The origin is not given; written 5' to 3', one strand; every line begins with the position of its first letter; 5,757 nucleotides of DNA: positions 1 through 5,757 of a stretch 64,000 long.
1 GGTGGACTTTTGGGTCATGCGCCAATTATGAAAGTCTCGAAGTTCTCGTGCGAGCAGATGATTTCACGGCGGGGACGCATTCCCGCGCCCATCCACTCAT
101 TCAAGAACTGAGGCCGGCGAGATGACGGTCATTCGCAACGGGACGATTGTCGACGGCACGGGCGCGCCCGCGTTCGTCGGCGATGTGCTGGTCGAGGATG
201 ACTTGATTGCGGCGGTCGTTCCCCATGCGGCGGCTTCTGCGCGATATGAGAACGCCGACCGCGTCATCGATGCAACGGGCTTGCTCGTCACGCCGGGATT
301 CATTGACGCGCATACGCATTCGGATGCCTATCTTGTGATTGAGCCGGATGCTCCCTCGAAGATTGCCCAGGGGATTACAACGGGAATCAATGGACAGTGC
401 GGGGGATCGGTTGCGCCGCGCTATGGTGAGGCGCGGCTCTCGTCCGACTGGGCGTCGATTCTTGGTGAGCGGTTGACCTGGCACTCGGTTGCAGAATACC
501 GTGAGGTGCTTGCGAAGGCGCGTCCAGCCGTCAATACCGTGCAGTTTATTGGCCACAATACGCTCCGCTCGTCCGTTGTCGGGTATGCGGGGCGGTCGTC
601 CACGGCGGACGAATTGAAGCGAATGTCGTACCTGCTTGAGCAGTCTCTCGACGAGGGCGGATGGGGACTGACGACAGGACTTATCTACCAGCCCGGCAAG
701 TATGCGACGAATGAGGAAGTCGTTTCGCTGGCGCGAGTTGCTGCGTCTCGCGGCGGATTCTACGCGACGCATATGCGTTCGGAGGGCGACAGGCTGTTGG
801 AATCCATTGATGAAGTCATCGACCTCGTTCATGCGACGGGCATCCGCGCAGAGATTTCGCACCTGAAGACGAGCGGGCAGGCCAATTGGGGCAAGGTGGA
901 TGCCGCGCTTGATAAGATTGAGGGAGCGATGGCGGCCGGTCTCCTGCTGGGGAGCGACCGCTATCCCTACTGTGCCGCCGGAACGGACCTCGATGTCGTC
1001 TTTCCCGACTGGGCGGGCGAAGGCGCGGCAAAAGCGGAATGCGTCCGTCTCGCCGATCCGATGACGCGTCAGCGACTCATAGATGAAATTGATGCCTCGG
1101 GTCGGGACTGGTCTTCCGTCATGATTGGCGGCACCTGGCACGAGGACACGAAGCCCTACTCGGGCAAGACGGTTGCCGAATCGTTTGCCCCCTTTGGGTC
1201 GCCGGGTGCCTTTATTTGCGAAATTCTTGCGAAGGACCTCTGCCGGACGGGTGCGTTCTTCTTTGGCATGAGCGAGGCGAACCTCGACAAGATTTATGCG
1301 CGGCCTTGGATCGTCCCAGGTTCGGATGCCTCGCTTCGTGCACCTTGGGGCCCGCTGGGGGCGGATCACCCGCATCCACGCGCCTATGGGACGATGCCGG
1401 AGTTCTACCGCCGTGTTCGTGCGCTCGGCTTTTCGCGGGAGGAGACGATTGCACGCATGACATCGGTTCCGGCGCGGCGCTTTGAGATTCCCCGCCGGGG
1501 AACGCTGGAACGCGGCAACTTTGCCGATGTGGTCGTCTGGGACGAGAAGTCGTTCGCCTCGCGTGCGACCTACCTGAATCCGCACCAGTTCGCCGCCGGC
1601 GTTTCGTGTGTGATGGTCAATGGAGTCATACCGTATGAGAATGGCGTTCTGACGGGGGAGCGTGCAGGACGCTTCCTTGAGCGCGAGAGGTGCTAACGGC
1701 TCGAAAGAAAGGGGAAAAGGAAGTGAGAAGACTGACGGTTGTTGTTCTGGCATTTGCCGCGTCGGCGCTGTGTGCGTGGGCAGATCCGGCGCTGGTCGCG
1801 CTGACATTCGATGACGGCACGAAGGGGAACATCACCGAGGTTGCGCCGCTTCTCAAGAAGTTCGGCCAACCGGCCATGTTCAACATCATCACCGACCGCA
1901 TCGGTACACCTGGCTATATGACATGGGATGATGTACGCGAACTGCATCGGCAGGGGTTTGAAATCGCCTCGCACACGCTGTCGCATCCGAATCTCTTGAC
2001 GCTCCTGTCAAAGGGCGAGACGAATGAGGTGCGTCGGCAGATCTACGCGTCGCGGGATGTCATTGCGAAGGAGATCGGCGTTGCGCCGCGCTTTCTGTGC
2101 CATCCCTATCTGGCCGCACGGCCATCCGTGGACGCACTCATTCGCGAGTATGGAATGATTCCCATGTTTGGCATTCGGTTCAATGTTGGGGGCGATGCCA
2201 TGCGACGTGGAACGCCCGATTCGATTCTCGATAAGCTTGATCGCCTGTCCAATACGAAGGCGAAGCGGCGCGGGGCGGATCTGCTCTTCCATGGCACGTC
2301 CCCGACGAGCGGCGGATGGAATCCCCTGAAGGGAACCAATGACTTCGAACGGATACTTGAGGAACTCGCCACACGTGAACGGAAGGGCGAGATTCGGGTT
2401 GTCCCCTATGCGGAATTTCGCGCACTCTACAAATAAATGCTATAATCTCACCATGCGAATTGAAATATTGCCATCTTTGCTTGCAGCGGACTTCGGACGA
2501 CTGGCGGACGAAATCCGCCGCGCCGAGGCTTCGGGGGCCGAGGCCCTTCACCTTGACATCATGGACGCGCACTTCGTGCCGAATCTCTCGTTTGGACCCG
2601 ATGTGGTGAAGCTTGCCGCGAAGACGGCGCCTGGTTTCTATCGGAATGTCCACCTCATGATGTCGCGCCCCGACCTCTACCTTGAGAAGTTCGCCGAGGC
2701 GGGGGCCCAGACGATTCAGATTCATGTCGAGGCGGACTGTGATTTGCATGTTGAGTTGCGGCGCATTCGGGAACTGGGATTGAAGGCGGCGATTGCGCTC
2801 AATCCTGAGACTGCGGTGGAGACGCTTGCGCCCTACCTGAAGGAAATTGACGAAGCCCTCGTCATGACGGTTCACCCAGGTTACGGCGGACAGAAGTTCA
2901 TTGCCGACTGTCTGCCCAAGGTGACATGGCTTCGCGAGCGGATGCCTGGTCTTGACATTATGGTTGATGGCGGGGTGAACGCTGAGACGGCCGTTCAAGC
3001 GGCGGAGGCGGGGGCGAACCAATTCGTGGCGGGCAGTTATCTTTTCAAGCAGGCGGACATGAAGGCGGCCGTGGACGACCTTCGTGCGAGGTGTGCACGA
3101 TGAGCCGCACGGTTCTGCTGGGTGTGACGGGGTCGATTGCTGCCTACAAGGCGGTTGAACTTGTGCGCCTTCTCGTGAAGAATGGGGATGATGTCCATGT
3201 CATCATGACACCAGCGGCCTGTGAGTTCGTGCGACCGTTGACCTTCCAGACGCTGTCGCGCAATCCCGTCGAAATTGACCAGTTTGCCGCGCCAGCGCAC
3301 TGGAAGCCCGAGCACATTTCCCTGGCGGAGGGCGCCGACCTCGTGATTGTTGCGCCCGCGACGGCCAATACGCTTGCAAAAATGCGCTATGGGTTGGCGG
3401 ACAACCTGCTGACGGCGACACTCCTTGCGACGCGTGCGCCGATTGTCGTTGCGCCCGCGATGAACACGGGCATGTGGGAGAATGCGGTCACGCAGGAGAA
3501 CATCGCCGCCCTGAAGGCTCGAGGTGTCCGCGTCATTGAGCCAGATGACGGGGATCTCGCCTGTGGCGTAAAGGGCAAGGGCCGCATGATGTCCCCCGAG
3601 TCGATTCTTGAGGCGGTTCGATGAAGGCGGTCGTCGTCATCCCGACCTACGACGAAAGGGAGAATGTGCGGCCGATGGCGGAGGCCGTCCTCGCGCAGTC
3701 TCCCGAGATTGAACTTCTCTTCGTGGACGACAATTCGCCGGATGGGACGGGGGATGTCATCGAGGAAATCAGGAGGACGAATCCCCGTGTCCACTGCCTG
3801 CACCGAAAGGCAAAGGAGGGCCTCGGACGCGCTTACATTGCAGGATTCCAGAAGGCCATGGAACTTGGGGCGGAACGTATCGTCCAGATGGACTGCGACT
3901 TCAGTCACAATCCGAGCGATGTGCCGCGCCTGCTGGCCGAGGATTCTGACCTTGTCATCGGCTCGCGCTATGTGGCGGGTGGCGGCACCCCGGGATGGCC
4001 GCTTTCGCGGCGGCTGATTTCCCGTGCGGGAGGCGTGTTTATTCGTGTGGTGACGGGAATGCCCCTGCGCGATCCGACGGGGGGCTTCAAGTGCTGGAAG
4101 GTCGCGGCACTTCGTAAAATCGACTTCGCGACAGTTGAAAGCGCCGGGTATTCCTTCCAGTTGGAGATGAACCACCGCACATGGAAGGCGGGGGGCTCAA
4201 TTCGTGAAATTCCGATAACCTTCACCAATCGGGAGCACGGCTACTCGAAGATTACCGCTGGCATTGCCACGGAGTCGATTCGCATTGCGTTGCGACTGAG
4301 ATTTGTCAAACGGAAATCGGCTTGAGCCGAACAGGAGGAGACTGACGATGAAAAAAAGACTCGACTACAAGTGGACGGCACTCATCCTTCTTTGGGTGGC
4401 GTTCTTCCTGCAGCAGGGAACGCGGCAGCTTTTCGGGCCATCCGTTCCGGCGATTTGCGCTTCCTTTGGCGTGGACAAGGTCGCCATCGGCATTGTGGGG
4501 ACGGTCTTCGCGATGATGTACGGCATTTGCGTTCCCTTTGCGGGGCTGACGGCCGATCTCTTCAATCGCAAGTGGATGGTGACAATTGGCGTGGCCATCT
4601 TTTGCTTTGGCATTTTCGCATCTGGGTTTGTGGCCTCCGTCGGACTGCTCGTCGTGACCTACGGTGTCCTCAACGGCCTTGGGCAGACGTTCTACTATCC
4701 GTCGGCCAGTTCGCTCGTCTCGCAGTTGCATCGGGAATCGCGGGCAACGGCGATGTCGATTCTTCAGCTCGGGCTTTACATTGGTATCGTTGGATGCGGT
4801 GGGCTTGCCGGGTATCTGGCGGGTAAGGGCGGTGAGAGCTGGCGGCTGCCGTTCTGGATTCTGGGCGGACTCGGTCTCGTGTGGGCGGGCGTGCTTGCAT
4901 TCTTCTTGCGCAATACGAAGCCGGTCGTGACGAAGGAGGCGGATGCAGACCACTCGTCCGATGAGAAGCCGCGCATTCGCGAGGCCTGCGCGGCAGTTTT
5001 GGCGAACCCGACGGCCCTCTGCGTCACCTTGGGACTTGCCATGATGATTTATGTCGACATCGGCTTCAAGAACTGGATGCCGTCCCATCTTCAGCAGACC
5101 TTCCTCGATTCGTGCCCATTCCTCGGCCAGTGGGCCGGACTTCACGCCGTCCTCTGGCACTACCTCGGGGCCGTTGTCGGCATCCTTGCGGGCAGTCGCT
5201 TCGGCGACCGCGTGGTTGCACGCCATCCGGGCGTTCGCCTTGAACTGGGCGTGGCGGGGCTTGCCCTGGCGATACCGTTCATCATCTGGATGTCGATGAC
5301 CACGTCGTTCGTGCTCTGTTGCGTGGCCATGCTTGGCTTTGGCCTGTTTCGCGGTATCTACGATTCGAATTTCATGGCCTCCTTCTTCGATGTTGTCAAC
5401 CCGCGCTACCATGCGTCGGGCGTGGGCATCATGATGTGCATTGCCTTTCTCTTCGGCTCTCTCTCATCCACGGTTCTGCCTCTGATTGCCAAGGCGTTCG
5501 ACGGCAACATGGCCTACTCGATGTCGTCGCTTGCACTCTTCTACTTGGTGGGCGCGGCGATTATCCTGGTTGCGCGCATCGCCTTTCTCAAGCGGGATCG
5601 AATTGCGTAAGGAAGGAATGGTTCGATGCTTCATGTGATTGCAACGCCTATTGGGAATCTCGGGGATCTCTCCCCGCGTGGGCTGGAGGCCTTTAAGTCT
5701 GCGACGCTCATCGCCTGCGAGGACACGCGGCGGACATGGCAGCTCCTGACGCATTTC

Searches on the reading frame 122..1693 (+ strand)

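Call 92: search_protein_families(library=pfam, proteins=[window:122-1693:+], max_evalue=0.00001)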
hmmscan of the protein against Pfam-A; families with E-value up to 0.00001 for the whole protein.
window:122-1693:+ (524 aa): 2 families
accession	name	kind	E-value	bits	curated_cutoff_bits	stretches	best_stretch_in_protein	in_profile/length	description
PF07969.17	Amidohydro_3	-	5.1e-25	89.3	29.7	1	47-503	1-470/472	Amidohydrolase family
PF01979.26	Amidohydro_1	-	2.9e-09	37.1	25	0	434-502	278-343/345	Amidohydrolase family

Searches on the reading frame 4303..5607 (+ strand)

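Call 92: search_protein_families(library=pfam, proteins=[window:4303-5607:+], max_evalue=0.00001)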
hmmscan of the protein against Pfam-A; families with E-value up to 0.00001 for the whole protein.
window:4303-5607:+ (435 aa): 1 family
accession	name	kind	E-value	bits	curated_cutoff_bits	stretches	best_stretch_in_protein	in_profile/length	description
PF07690.21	MFS_1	-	1.6e-40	139.6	33.4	1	30-387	1-345/347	Major Facilitator Superfamily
